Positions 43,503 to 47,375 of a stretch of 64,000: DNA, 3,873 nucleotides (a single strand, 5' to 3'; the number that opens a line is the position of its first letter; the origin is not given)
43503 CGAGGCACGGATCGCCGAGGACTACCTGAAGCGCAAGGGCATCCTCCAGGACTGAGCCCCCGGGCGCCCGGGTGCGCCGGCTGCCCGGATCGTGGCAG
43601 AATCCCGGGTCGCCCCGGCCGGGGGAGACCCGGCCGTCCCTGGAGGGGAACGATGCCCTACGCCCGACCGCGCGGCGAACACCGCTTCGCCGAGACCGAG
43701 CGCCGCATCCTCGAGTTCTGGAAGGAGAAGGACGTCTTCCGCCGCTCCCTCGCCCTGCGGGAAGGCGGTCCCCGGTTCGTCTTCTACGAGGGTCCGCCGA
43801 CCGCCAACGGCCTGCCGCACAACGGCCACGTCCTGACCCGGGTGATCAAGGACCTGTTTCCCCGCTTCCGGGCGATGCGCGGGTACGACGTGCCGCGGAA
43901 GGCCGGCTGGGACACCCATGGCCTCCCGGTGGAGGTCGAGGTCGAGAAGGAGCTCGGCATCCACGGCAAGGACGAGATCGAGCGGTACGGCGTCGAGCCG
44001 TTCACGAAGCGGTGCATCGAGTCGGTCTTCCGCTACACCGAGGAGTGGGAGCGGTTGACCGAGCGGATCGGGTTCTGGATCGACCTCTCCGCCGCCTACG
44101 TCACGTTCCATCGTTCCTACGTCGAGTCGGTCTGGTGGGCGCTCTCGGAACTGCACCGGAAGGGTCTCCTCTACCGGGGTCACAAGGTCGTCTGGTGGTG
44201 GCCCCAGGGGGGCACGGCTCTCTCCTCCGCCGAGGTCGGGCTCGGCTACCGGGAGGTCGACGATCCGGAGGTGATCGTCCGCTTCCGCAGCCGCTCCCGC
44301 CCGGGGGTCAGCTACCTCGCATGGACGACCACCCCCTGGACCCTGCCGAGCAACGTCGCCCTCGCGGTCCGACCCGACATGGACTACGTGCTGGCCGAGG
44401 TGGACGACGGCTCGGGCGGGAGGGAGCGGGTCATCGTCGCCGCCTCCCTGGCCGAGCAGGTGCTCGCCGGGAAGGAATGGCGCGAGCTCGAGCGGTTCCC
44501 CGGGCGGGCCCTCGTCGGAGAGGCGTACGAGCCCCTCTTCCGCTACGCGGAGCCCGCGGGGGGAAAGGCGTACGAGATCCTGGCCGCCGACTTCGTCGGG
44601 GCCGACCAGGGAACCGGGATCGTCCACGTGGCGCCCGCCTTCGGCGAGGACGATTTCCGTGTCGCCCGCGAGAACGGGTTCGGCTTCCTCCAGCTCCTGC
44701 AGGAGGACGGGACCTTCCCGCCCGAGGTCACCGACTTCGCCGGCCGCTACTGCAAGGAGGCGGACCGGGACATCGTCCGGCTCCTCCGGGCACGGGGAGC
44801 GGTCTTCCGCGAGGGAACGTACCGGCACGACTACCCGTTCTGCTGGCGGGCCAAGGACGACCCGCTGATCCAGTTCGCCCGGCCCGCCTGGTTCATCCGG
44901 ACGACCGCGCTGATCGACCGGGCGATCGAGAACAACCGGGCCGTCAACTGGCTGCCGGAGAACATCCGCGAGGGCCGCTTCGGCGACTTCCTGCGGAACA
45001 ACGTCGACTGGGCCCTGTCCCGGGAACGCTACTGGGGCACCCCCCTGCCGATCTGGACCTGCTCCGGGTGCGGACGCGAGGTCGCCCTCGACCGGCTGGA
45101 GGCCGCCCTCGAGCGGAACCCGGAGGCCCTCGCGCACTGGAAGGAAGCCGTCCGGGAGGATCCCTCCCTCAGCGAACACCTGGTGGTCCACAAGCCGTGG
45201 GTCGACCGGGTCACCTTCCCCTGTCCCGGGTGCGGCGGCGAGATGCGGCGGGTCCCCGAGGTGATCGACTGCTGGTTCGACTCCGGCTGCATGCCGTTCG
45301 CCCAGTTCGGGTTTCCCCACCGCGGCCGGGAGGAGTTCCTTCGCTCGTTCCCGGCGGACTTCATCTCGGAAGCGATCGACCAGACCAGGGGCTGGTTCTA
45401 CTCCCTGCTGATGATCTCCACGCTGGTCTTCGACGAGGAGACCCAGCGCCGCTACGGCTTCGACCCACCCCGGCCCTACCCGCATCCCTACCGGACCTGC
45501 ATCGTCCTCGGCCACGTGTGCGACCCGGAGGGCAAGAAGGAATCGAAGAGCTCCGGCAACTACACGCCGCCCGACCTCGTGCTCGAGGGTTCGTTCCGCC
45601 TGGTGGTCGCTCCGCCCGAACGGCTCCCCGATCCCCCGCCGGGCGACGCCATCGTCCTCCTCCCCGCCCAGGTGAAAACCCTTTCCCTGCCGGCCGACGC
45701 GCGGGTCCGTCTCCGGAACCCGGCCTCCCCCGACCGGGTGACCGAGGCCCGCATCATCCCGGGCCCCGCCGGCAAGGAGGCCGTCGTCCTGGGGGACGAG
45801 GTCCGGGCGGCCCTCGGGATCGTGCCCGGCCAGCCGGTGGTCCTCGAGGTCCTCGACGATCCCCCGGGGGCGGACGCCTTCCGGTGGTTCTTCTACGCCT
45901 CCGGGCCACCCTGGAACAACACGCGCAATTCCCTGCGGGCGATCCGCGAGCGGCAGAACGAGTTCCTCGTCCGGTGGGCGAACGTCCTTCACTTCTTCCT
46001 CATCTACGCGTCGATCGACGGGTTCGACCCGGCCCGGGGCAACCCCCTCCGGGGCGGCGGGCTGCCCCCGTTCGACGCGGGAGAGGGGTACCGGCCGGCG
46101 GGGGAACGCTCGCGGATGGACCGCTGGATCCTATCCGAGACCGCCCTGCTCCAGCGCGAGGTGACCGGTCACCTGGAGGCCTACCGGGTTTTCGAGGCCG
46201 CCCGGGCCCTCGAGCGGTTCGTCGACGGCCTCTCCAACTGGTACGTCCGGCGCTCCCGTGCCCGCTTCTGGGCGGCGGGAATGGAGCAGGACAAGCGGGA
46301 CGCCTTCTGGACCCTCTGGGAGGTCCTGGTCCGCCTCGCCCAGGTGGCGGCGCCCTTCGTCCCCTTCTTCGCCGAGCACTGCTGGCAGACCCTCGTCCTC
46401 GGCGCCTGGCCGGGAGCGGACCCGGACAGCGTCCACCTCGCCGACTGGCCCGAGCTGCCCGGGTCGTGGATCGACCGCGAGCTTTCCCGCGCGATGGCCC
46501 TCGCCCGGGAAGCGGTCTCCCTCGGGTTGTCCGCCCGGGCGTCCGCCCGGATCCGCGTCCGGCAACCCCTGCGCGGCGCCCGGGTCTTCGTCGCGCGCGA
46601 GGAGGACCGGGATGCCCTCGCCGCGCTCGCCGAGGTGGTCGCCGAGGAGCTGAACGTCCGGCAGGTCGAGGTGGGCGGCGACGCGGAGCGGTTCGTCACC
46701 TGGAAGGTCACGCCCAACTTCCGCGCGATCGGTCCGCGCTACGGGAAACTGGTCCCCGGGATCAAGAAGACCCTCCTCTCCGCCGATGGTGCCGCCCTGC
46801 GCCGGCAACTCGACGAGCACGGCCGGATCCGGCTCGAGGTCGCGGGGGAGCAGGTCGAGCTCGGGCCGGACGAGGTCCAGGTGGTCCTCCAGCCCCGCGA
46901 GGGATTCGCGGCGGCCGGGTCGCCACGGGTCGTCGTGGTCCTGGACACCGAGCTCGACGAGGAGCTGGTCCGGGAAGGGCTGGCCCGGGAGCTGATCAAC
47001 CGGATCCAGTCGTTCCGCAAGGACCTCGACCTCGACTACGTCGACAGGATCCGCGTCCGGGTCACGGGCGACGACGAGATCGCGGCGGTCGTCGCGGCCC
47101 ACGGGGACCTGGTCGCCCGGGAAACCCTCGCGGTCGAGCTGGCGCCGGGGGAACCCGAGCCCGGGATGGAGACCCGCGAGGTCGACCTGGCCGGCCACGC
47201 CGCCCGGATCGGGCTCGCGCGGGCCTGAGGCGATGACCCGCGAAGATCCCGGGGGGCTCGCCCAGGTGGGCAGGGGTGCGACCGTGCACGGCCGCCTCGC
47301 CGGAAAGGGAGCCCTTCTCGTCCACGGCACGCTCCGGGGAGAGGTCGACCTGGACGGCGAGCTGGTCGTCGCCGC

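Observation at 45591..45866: Roughly 90-residue extra segment in IleS after the KMSKS-like motif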

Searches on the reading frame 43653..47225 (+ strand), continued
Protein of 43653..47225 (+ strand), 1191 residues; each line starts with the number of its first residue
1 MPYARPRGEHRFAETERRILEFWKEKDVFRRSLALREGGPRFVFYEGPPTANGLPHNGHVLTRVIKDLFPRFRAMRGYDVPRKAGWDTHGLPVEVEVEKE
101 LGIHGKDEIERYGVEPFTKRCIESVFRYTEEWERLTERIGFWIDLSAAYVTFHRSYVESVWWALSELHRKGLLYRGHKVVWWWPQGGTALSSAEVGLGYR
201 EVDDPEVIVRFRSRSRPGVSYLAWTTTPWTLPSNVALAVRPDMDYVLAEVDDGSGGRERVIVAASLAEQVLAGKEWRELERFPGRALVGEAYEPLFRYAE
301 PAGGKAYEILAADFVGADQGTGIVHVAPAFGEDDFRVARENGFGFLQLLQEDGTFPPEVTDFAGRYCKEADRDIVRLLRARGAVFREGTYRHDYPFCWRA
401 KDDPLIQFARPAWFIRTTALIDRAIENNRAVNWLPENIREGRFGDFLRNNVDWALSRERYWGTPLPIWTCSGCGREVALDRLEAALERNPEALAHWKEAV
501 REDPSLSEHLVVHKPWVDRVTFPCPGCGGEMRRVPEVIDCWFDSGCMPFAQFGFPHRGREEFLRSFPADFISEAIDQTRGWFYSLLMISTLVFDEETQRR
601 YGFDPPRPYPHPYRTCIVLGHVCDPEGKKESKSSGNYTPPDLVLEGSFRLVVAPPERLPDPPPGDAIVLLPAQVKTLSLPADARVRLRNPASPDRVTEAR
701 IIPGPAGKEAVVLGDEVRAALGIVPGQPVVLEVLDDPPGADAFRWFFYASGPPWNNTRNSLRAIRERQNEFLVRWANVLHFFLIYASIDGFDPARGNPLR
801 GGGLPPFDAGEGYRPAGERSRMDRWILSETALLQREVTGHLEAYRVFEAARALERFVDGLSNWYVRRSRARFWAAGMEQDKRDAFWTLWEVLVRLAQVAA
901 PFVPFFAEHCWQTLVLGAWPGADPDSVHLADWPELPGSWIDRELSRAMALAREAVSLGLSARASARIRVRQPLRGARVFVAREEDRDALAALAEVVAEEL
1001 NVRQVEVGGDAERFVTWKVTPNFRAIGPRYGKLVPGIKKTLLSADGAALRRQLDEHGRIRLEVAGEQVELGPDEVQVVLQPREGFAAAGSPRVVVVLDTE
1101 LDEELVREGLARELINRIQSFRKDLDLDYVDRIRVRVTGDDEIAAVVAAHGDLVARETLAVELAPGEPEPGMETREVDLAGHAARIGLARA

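Call 61: predict_structure(alignment_id=A3)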
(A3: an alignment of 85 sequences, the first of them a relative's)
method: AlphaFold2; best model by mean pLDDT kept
length: 1191 residues; sequences in the alignment: 85
mean_pLDDT: 88.7   pTM: 0.80
mean pLDDT of the five models: 88.7, 88.2, 87.5, 87.2, 86.4
residues with pLDDT >= 90: 755; 70-90: 370; 50-70: 32; < 50: 34
segments of 3 or more residues with pLDDT < 50: 179-198, 397-409
pLDDT, mean of each block of 10 residues (from residue 1): 66 93 94 92 85 82 93 96 82 80 82 85 85 89 86 93 96 74 38 42 86 95 93 96 96 85 95 92 96 94 92 88 89 78 86 78 84 92 92 56 46 82 93 89 72 77 93 95 94 94 89 92 95 88 86 93 93 75 88 95 94 93 86 81 93 92 95 87 94 95 89 96 95 92 96 90 93 96 90 91 88 95 97 98 97 97 90 89 97 98 98 94 94 95 93 93 90 94 88 91 92 90 87 91 88 87 91 89 92 91 92 92 81 92 92 89 92 93 94 86
secondary structure, 60 per line:
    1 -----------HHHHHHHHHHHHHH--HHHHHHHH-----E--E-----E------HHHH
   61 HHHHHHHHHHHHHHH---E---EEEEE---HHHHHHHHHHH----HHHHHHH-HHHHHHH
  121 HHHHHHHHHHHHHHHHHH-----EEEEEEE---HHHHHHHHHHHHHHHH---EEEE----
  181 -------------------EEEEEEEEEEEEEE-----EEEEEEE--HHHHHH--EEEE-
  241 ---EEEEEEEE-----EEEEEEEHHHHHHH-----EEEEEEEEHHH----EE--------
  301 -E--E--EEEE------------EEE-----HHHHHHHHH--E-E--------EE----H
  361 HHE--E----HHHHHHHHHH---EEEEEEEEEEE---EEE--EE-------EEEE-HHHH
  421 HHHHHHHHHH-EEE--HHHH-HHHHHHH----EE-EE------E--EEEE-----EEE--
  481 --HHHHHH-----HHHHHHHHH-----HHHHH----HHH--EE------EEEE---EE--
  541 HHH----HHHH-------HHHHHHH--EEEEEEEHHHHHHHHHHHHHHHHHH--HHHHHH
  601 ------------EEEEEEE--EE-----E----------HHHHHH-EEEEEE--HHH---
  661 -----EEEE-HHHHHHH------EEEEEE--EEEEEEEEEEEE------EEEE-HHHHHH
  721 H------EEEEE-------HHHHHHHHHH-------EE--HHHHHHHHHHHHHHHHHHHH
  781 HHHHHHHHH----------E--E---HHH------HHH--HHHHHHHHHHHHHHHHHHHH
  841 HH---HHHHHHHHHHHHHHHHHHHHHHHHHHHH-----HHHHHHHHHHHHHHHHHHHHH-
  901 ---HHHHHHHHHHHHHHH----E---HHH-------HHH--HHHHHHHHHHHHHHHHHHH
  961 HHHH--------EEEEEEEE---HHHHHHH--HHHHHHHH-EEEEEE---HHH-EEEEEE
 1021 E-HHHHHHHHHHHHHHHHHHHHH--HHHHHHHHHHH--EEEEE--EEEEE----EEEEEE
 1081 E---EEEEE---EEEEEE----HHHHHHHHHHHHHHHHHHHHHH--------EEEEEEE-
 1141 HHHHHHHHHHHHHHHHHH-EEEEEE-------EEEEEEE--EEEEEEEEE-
elements in order (helices of 4 or more, strands of 3 or more residues): H12-25 H28-35 H57-75 E83-87 H91-101 H106-112 H114-138 E144-150 H154-169 E173-176 E200-213 E219-225 H228-233 E236-239 E244-251 E257-263 H264-270 E276-283 E308-311 E324-326 H332-340 H371-380 E384-394 E398-400 E412-415 H417-430 E432-434 H437-440 H442-448 E467-470 E476-478 H483-488 H494-502 H508-512 E530-533 H548-551 H559-565 E568-574 H575-592 H595-600 E613-619 H640-645 E647-652 E666-669 H671-677 E684-689 E692-703 E710-713 H715-721 E728-732 H740-749 H761-789 H821-842 H846-873 H879-899 H904-918 H942-964 E973-980 H984-990 H993-1000 E1002-1007 E1015-1021 H1023-1043 H1046-1056 E1059-1063 E1066-1070 E1075-1081 E1085-1089 E1093-1098 H1103-1124 E1133-1139 H1141-1158 E1160-1165 E1173-1179 E1182-1190

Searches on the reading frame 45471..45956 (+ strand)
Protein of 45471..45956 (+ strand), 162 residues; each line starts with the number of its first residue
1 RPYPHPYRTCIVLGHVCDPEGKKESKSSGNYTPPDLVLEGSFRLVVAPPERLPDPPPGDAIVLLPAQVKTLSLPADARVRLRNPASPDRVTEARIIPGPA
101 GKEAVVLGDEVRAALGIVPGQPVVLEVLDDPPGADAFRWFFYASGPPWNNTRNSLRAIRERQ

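Call 33: find_related_loci(query=A2, collection=genome_contigs, flank=3000)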
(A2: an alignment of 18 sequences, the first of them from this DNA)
Query A2 (162 aa) in genome_contigs; peptide patterns used: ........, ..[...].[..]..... (x = any residue, [..] = any of these).
599 stretches matched a pattern (row limit reached: there are more); 552 encode a relative of the query (tblastn E <= 1e-3); the best 80 are kept; 80 distinct loci.
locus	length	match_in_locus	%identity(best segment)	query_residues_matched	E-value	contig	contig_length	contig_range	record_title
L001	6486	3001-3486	73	1-162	2e-77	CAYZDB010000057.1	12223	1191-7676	MAG TPA_asm: uncultured Acidobacteriota bacterium isolate binchicken_co245_196 genome assembly, contig: NODE_5982_length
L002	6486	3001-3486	71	1-162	4e-74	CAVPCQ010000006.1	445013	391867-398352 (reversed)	MAG: uncultured Acidobacteriota bacterium isolate MFD00032.bin.3.232 genome assembly, contig: contig_12617, whole genome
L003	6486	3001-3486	69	1-162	1e-73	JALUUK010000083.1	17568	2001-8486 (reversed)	MAG: Acidobacteria bacterium isolate 128-326_metabat1_scaf2bin.003 128-326_scaffold_1352_c1, whole genome shotgun sequen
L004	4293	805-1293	69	1-162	3e-73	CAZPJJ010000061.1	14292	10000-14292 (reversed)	MAG TPA_asm: uncultured Acidobacteriota bacterium isolate SRP093185_co1_106 genome assembly, contig: NODE_2908_length_14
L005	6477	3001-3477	72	1-159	1e-72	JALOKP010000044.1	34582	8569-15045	MAG: Acidobacteria bacterium isolate Prado002 scaffold_1551, whole genome shotgun sequence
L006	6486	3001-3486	69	1-162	3e-70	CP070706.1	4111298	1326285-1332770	MAG: Acidobacteriota bacterium isolate bin529 chromosome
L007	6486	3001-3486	69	1-162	5e-70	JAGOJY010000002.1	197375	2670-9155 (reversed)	MAG: Acidobacteria bacterium isolate Go_SlDig_bin_260 Go_SlDig_105_length_197375_cov_9.620594, whole genome shotgun sequ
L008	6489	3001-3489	69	1-162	2e-69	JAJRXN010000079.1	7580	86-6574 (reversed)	MAG: Acidobacteria bacterium isolate Dive96_bin3.160 k141_460259, whole genome shotgun sequence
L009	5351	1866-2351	66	1-162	4e-68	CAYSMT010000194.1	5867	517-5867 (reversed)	MAG TPA_asm: uncultured Acidobacteriota bacterium isolate binchicken_co67_38 genome assembly, contig: NODE_16106_length_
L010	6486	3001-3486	64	1-162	8e-66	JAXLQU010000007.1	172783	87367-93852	MAG: Acidobacteriota bacterium isolate STL-ACI11 C1.23.fa-7, whole genome shotgun sequence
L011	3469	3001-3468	63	1-156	3e-63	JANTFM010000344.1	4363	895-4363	MAG: Acidobacteria bacterium isolate bin100110 c_000000024363, whole genome shotgun sequence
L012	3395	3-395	85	32-162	1e-71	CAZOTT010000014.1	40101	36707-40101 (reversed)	MAG TPA_asm: uncultured Acidobacteriota bacterium isolate SRP163575_co1_157 genome assembly, contig: NODE_1841_length_40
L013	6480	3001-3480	66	3-162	4e-66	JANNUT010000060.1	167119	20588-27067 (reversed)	MAG: Acidobacteriota bacterium isolate SOY_30_concoct_69_sub SOY_30_k141_687569, whole genome shotgun sequence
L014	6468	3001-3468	50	1-162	1e-43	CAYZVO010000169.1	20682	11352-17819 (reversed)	MAG TPA_asm: uncultured Enterobacterales bacterium isolate binchicken_co141_545 genome assembly, contig: NODE_11291_leng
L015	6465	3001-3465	48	3-162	4e-41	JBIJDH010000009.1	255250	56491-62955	MAG: Myxococcota bacterium isolate ME2006-08-22D15_3300044611_group2_bin215 Rohwer_bin1508_scaffold_5_c1, whole genome s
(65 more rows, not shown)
